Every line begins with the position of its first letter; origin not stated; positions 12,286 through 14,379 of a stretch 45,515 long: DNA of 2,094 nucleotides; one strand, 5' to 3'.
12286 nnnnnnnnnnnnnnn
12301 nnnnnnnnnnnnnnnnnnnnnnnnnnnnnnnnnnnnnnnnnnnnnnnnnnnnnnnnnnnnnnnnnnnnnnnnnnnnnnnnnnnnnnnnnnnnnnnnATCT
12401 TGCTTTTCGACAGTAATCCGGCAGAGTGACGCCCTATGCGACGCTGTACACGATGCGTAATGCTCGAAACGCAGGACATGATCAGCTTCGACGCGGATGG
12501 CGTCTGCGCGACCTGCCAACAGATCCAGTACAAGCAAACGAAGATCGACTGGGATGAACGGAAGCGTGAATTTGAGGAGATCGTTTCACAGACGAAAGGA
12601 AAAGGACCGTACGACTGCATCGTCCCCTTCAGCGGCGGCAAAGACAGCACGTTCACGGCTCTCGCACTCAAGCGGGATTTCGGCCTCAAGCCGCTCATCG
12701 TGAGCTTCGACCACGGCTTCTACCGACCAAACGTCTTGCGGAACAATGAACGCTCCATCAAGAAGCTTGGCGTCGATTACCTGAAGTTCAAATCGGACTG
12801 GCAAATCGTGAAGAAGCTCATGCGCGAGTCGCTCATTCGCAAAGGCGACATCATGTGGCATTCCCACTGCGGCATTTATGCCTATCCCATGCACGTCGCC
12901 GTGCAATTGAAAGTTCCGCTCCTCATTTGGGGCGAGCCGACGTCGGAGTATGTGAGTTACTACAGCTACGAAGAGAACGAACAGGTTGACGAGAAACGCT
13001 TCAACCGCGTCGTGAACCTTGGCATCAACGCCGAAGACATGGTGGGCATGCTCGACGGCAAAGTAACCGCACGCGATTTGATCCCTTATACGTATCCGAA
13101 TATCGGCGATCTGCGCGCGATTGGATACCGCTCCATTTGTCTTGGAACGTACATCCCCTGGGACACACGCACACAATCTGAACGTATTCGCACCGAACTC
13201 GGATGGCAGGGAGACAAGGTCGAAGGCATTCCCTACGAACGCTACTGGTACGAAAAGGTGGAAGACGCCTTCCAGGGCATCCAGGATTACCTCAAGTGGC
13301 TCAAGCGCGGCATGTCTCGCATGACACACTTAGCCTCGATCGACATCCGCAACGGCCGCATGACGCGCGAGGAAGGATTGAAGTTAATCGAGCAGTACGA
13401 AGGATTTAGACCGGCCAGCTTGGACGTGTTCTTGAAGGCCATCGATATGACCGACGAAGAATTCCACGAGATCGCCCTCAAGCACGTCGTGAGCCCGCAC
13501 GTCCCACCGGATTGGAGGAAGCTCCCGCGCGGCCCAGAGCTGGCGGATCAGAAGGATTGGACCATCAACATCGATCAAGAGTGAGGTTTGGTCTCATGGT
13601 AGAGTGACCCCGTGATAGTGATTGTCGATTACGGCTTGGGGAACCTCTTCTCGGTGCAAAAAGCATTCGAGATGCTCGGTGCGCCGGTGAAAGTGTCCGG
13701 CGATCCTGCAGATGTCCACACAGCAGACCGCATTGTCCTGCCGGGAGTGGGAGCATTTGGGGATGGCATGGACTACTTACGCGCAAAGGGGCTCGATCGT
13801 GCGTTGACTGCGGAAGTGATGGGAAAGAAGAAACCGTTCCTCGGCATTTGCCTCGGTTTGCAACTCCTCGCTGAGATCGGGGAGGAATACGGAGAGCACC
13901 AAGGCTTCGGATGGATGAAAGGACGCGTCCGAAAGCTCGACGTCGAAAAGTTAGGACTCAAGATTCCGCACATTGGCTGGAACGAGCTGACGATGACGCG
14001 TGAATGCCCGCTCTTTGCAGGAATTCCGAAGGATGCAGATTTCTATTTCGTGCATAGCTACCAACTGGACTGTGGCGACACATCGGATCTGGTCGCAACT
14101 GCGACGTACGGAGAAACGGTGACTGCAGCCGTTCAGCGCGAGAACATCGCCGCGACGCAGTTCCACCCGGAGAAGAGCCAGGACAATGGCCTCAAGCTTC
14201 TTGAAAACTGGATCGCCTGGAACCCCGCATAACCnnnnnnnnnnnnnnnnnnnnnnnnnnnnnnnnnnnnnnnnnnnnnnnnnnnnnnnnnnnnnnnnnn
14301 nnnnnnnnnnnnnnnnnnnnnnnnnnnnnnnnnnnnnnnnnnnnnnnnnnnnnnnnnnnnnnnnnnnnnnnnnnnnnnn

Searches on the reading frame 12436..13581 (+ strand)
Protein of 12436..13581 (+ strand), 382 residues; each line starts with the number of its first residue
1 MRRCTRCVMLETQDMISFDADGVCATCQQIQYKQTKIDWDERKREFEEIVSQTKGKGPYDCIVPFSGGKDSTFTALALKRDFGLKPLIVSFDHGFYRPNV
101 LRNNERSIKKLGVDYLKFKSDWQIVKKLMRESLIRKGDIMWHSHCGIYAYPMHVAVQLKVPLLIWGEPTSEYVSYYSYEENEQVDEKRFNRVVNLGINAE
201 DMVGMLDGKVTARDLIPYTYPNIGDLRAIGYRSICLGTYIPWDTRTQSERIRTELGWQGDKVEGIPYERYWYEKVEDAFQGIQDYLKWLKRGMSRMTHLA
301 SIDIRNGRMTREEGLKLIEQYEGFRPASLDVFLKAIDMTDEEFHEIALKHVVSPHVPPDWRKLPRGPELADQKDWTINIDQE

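Call 21: search_protein_families(library=pfam, proteins=[window:12436-13581:+], max_evalue=0.01)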
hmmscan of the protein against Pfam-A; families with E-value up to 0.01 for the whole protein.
window:12436-13581:+ (382 aa): 3 families
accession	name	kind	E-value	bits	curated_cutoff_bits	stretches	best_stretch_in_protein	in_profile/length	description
PF24167.1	DUF7411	-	0.00013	22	28.7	1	61-129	3-67/194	Family of unknown function (DUF7411)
PF06508.19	QueC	-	0.0015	18.5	22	1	61-140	2-78/210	Queuosine biosynthesis protein QueC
PF22746.1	SHOCT-like_DUF2089-C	-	0.0073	16.3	27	0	304-323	10-29/32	SHOCT-like domain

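Call 67: search_protein_families(library=ncbifam, proteins=[window:12436-13581:+], max_evalue=1e-20)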
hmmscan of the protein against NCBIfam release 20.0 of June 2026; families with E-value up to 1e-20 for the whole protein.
window:12436-13581:+ (382 aa): 1 family
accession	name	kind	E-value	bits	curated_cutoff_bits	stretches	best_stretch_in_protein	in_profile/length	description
TIGR03573.1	WbuX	subfamily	2.5e-105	352.7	203.2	1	1-346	1-342/344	N-acetyl sugar amidotransferase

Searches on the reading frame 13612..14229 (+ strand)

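Call 21: search_protein_families(library=pfam, proteins=[window:13612-14229:+], max_evalue=0.01)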
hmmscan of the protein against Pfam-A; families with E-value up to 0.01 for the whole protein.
window:13612-14229:+ (206 aa): 4 families
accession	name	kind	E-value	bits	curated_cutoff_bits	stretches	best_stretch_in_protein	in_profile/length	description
PF00117.34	GATase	-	1.2e-21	77.7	22.8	1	3-200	1-186/190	Glutamine amidotransferase class-I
PF01174.25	SNO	-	8.3e-06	26.2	27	1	18-192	14-175/188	SNO glutamine amidotransferase family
PF07685.20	GATase_3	-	1.6e-05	25.1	27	1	31-106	33-115/196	CobB/CobQ-like glutamine amidotransferase domain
PF07722.19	Peptidase_C26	-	0.0002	21.7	20.5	1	62-87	94-119/219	Peptidase C26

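Call 67: search_protein_families(library=ncbifam, proteins=[window:13612-14229:+], max_evalue=1e-20)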
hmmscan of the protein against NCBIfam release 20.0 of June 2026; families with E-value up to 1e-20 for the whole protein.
window:13612-14229:+ (206 aa): 2 families
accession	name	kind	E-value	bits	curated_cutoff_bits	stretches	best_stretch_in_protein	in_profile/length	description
TIGR01855.1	IMP_synth_hisH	equivalog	6.6e-73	244.7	105.4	1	2-202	1-197/198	imidazole glycerol phosphate synthase subunit HisH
NF010608.0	PRK14004.1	equivalog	8.1e-46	156.4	216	1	1-202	1-208/210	imidazole glycerol phosphate synthase subunit HisH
